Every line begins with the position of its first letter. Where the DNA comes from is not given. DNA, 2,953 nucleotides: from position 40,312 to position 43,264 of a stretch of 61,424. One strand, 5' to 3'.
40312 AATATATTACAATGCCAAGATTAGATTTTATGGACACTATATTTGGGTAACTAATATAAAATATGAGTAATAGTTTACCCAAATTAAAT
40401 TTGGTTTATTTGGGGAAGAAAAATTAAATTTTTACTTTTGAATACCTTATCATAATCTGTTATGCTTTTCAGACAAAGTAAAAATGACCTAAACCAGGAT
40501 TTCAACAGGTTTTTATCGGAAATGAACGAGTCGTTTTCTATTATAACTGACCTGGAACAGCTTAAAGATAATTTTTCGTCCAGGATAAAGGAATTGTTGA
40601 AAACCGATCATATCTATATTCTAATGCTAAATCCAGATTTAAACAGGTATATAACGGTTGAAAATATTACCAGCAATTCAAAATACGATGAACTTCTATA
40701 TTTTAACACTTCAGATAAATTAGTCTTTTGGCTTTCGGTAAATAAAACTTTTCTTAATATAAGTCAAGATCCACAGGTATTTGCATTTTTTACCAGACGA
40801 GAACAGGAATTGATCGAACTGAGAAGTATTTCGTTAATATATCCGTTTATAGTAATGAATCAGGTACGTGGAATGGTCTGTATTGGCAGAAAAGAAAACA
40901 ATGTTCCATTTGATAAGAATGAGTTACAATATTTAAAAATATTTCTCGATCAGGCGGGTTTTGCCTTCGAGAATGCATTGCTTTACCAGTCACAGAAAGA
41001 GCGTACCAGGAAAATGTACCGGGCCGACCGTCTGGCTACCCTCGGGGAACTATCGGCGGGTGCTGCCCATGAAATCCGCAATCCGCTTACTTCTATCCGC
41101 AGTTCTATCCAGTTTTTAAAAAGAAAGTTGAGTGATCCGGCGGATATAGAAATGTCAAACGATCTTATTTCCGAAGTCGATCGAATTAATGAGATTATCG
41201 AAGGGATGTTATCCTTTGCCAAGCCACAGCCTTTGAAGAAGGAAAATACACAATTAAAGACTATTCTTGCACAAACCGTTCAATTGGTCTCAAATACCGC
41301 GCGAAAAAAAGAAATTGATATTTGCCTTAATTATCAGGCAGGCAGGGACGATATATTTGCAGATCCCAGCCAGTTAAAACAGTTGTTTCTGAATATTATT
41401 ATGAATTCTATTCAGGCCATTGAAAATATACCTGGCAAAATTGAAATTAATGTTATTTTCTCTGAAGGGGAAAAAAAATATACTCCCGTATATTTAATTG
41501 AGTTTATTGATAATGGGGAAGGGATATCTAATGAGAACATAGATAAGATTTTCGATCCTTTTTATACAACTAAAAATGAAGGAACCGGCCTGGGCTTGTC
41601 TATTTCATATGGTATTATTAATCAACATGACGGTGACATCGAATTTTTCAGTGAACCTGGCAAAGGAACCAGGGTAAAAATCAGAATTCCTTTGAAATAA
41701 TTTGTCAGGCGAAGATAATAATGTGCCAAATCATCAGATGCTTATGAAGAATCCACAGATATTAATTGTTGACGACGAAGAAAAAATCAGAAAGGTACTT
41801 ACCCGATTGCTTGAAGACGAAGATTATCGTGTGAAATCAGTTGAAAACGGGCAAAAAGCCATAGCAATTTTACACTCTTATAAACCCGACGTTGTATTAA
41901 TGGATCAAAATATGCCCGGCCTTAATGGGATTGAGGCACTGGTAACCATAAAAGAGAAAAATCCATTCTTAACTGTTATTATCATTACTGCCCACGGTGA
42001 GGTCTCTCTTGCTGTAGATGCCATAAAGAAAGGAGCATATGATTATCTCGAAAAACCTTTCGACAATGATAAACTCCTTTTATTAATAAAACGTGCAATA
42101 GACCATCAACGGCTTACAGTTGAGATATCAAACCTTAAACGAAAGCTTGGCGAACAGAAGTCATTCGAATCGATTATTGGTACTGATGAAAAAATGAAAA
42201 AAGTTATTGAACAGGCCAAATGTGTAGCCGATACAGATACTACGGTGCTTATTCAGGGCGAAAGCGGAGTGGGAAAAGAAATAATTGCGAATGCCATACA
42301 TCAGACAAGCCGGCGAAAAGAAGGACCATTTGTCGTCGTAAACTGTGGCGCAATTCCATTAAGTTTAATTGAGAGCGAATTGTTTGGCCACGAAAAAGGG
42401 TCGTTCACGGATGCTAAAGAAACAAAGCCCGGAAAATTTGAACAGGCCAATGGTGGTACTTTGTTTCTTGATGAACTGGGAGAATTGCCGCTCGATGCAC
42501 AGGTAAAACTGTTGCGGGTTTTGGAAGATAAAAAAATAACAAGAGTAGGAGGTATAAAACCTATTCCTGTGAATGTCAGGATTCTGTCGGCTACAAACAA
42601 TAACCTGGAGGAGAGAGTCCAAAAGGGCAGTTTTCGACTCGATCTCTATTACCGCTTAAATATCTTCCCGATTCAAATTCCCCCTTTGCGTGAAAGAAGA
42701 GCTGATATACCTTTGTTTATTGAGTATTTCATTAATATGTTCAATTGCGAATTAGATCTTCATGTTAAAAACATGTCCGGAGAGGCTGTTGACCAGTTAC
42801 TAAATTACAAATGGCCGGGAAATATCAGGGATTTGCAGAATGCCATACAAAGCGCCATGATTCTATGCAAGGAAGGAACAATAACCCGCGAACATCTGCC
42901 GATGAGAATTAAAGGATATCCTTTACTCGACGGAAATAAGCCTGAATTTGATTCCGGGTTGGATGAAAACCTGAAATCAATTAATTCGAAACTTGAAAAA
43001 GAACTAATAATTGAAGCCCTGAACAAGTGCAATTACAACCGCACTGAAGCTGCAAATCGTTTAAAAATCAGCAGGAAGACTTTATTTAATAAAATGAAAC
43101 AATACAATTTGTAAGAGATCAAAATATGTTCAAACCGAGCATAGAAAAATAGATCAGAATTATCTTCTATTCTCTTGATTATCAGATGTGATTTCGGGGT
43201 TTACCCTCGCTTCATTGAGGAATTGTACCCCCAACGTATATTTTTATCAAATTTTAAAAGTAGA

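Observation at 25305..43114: TolC-coupled ABC-2 exporter locus with seven permease paralogues, two ATPases and a dedicated sigma-54 two-component pair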

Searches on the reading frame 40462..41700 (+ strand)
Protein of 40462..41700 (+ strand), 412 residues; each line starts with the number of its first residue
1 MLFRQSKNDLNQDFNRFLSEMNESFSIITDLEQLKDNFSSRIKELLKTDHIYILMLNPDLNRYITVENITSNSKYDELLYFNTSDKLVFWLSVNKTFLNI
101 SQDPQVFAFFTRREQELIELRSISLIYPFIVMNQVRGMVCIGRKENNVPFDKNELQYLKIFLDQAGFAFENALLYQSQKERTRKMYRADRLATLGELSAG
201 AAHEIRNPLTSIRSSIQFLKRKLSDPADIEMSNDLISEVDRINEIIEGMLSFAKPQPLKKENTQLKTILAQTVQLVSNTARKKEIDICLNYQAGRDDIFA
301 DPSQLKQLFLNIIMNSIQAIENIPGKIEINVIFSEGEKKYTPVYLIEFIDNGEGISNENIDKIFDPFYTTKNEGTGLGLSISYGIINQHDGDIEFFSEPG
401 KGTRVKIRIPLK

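Call 4: search_protein_families(library=pfam, proteins=[window:40462-41700:+], max_evalue=0.01)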
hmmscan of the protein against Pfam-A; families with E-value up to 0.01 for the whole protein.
window:40462-41700:+ (412 aa): 7 families
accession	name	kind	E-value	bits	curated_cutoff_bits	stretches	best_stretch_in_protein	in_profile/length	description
PF02518.31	HATPase_c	-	4.1e-23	82.4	26.4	1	301-411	2-109/111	Histidine kinase-, DNA gyrase B-, and HSP90-like ATPase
PF00512.31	HisKA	-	7.4e-13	48.8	26.9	1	194-256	2-64/66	His Kinase A (phospho-acceptor) domain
PF14501.12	HATPase_c_5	-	0.00052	20.3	22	1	305-397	6-90/102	GHKL domain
PF13185.12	GAF_2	-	0.00056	20.6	28.6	1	111-170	79-136/136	GAF domain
PF01590.32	GAF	-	0.00066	20.7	22.4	1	30-168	1-132/133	GAF domain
PF13492.12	GAF_3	-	0.0027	18.6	27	1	113-171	73-129/129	GAF domain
PF13589.12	HATPase_c_3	-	0.0044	17.5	25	0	310-370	8-59/137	Histidine kinase-, DNA gyrase B-, and HSP90-like ATPase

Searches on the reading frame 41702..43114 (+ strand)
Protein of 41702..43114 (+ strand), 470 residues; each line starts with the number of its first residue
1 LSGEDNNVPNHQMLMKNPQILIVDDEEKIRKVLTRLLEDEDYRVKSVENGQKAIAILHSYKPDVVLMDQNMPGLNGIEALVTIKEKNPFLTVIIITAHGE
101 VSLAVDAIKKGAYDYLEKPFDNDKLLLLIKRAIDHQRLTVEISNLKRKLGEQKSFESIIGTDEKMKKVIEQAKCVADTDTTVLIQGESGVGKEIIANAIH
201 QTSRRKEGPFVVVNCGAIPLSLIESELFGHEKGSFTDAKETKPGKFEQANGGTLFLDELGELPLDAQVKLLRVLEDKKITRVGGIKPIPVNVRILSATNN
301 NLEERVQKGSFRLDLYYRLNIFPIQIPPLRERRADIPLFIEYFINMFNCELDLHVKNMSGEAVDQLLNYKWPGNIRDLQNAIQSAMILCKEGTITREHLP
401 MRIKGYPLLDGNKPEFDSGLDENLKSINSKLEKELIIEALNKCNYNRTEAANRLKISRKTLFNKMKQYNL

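Call 4: search_protein_families(library=pfam, proteins=[window:41702-43114:+], max_evalue=0.01)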
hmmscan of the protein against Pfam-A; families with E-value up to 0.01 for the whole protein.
window:41702-43114:+ (470 aa): 10 families
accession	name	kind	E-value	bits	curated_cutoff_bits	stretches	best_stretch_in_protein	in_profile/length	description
PF00158.32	Sigma54_activat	-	1.4e-72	243.3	20.2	1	158-325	1-168/168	Sigma-54 interaction domain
PF00072.30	Response_reg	-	3.7e-34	117.7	30.2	1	20-129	1-110/111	Response regulator receiver domain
PF25601.1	AAA_lid_14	-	3.2e-24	85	27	1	330-404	1-75/87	AAA+ ATPase lid domain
PF14532.12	Sigma54_activ_2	-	3.1e-17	63.5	25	1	160-329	2-138/138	Sigma-54 interaction domain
PF02954.25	HTH_8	-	5e-14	52.2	22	1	431-468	5-42/42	Bacterial regulatory protein, Fis family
PF07728.20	AAA_5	-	2.2e-06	28.2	22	1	182-301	2-124/139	AAA domain (dynein-related subfamily)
PF01078.27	Mg_chelatase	-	2.5e-05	24.2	20.3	1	239-299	95-157/207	Magnesium chelatase, subunit ChlI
PF18024.7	HTH_50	-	7.1e-05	22.9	27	1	423-470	3-49/50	Helix-turn-helix domain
PF07724.20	AAA_2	-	0.00023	21.7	27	1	181-289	5-113/166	AAA domain (Cdc48 subfamily)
PF20161.5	VpsR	-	0.00099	19.3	23.7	1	20-129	13-120/121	VpsR domain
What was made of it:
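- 41702..43114 (+): NtrC-type sigma-54 enhancer-binding response regulator. The true start is probably the ATG 12 codons downstream, giving 458 aa. Response_reg, Sigma54_activat (243 bits), AAA_lid_14 and HTH_8 (call 4).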
